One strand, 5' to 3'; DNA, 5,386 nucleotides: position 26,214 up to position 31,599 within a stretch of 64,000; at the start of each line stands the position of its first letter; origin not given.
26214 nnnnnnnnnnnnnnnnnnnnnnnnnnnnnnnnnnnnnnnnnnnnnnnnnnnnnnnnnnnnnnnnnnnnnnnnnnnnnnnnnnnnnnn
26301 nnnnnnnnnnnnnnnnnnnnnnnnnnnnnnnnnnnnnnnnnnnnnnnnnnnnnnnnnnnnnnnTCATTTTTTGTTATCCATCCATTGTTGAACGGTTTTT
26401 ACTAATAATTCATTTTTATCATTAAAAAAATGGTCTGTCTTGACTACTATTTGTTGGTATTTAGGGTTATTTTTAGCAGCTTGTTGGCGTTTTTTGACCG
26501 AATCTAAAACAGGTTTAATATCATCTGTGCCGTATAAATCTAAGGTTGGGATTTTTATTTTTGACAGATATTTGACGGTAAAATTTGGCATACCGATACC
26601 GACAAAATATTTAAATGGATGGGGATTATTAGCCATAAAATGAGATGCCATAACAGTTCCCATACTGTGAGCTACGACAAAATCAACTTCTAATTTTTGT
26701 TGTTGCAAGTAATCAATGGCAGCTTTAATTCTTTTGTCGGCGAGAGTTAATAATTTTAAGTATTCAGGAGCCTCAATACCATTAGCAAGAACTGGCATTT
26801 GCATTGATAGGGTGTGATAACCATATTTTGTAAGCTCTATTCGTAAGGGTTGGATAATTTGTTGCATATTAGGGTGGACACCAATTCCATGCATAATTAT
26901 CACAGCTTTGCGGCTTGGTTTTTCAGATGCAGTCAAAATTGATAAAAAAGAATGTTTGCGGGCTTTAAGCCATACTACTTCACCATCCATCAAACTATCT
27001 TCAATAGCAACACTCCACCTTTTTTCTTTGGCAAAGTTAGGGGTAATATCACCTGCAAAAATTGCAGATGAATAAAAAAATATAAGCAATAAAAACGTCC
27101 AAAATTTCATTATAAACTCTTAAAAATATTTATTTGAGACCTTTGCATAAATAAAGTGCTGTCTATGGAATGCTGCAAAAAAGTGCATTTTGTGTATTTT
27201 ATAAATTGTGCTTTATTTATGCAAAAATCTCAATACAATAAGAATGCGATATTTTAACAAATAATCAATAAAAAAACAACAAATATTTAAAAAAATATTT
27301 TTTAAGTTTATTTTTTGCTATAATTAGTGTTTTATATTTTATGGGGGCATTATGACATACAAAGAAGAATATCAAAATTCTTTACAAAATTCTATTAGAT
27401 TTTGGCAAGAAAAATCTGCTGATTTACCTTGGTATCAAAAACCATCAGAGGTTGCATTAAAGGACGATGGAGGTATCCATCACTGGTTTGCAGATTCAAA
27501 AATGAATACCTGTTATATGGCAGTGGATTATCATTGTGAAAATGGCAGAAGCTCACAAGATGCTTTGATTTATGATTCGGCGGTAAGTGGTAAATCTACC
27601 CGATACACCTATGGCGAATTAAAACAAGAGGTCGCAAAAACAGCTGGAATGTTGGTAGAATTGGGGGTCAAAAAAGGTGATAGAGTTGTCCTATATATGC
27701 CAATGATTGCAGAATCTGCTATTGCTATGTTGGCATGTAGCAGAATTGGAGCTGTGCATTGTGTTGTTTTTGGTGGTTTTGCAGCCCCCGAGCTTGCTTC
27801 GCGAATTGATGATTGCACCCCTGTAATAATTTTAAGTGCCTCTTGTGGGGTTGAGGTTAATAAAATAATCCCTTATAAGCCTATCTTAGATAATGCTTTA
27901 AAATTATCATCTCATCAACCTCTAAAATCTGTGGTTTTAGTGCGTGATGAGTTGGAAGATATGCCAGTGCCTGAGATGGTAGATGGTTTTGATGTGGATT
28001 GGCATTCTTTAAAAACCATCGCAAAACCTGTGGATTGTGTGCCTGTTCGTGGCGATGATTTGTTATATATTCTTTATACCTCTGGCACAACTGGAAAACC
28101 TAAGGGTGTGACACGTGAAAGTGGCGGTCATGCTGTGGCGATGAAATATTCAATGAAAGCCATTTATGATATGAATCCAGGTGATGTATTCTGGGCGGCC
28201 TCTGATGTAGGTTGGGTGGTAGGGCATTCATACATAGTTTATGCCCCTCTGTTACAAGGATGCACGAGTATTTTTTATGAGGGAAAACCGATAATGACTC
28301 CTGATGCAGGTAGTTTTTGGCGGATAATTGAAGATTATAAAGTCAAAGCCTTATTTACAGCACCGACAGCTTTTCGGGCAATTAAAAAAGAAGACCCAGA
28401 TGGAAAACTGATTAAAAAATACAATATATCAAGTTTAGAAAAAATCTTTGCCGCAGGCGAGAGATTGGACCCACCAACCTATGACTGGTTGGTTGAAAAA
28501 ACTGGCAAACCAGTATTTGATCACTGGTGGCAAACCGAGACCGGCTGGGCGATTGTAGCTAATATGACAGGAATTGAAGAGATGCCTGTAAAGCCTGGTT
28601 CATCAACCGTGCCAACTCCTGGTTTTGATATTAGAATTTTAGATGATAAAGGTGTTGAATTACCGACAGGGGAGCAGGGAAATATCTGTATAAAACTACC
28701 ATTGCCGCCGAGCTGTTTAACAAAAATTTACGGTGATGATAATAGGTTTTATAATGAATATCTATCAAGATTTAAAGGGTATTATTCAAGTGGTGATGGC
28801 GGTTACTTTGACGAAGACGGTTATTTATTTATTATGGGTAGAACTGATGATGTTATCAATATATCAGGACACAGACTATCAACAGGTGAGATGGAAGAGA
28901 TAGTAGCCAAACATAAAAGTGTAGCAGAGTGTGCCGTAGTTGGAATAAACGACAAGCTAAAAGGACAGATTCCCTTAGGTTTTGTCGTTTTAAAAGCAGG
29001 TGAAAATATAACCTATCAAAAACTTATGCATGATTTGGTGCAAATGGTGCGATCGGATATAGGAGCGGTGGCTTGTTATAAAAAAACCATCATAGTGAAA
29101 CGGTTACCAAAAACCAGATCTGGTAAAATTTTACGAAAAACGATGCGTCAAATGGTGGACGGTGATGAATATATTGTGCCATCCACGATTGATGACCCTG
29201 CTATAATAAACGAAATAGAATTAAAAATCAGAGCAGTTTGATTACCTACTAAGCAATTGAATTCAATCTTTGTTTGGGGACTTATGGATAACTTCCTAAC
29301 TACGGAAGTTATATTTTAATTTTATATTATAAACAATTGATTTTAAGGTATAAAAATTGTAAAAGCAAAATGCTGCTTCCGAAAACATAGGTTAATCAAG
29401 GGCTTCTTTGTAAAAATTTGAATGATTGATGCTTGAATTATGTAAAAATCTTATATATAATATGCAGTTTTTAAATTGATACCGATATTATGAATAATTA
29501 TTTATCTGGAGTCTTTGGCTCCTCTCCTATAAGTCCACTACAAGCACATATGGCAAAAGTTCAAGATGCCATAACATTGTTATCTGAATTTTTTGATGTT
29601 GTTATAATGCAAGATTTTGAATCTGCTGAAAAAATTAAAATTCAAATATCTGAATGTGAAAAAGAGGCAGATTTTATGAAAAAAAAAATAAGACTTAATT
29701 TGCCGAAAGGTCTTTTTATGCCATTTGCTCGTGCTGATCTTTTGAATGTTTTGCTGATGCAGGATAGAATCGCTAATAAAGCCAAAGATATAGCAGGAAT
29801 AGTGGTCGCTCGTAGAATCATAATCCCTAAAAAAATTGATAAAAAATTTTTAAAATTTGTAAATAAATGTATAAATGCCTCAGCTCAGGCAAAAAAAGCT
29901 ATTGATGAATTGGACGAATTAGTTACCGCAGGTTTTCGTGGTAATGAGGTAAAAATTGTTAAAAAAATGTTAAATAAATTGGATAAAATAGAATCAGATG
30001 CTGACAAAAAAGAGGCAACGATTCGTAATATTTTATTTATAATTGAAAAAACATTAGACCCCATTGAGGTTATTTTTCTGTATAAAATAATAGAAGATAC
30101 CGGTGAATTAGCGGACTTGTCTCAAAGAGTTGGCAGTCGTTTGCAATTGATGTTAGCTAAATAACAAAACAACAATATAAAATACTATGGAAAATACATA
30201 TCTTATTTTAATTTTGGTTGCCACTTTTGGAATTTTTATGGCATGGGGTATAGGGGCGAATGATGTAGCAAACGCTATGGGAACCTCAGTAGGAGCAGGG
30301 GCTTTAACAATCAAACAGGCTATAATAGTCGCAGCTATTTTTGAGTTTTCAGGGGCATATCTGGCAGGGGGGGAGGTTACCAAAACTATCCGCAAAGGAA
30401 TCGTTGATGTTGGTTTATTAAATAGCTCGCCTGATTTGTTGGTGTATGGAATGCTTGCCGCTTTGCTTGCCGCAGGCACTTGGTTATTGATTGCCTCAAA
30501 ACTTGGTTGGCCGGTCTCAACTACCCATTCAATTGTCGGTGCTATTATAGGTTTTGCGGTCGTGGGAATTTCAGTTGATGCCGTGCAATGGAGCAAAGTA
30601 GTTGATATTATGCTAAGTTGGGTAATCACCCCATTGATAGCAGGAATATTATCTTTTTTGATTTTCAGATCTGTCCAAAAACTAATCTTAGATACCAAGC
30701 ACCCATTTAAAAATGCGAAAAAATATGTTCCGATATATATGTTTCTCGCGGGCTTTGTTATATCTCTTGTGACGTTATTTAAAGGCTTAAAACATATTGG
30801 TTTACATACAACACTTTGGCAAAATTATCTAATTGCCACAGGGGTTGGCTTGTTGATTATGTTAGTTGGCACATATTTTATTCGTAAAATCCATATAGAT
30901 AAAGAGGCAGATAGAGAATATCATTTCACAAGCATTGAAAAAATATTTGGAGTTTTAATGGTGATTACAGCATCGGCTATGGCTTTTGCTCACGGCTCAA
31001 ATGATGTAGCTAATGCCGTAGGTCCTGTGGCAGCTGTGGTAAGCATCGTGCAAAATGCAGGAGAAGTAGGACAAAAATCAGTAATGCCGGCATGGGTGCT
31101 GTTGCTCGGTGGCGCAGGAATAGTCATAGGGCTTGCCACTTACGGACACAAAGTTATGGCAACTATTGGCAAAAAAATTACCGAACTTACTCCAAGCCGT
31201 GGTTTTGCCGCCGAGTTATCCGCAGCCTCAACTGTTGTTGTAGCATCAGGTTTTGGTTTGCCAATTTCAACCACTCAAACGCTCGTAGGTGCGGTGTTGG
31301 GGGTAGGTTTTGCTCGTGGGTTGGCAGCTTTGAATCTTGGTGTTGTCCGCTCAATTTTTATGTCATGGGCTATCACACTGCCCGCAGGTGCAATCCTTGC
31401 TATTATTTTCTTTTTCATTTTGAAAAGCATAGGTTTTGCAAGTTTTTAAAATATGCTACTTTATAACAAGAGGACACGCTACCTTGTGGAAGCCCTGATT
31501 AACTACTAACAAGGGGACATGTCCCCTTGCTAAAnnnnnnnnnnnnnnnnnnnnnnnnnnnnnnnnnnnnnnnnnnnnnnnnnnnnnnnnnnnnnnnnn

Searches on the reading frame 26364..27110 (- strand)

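Call 7: search_protein_families(library=pfam, proteins=[window:26364-27110:-], max_evalue=0.01)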
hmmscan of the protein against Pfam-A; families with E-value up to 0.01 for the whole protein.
window:26364-27110:- (248 aa): 5 families
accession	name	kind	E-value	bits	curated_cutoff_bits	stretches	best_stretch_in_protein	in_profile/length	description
PF12048.14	DUF3530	-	2e-21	77.1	29.8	2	27-110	44-128/310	Protein of unknown function (DUF3530)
PF12695.13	Abhydrolase_5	-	1.2e-05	25.6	27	1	118-221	36-135/164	Alpha/beta hydrolase family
PF12146.15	Hydrolase_4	-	2.1e-05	24.4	27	1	66-172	3-107/239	Serine aminopeptidase, S33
PF00561.26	Abhydrolase_1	-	0.00021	21.5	25.8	0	70-174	3-102/245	alpha/beta hydrolase fold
PF02230.22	Abhydrolase_2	-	0.0066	16.8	23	0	61-126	8-75/217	Phospholipase/Carboxylesterase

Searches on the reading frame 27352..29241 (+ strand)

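Call 21: search_protein_families(library=pfam, proteins=[window:27352-29241:+], max_evalue=0.001)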
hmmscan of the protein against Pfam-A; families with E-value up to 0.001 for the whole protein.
window:27352-29241:+ (629 aa): 3 families
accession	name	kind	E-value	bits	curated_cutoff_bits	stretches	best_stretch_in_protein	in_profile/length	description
PF00501.34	AMP-binding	-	6.1e-76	256.1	29.9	1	71-450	13-377/384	AMP-binding enzyme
PF13193.12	AMP-binding_C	-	5.1e-26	91.8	24.5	1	513-592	1-76/76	AMP-binding enzyme C-terminal domain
PF16177.11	ACAS_N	-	3.6e-11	43.1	27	1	3-57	1-55/55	Acetyl-coenzyme A synthetase N-terminus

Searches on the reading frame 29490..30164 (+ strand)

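Call 21: search_protein_families(library=pfam, proteins=[window:29490-30164:+], max_evalue=0.001)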
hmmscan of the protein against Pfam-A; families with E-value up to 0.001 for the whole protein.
window:29490-30164:+ (224 aa): 1 family
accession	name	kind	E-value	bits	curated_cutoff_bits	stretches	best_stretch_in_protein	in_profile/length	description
PF01865.21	PhoU_div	-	4.9e-49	167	24.4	1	7-224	3-214/214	Protein of unknown function DUF47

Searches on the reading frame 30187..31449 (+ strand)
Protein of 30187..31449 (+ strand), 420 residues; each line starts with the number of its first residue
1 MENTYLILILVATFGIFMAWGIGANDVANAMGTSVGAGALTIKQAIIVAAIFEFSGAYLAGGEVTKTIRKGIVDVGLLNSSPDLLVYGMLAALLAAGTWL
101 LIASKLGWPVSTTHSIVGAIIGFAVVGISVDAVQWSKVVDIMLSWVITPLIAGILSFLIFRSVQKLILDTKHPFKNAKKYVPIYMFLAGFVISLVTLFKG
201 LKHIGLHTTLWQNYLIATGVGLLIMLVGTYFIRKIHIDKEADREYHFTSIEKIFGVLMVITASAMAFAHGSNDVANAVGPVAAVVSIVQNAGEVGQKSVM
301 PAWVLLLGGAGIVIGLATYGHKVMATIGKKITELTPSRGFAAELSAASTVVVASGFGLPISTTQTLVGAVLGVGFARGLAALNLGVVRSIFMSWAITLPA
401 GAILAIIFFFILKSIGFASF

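Call 21: search_protein_families(library=pfam, proteins=[window:30187-31449:+], max_evalue=0.001)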
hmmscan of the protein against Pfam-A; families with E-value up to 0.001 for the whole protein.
window:30187-31449:+ (420 aa): 1 family
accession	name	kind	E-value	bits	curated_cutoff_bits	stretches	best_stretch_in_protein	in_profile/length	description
PF01384.25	PHO4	-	2.2e-122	408.8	33.7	1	22-405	1-350/350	Phosphate transporter family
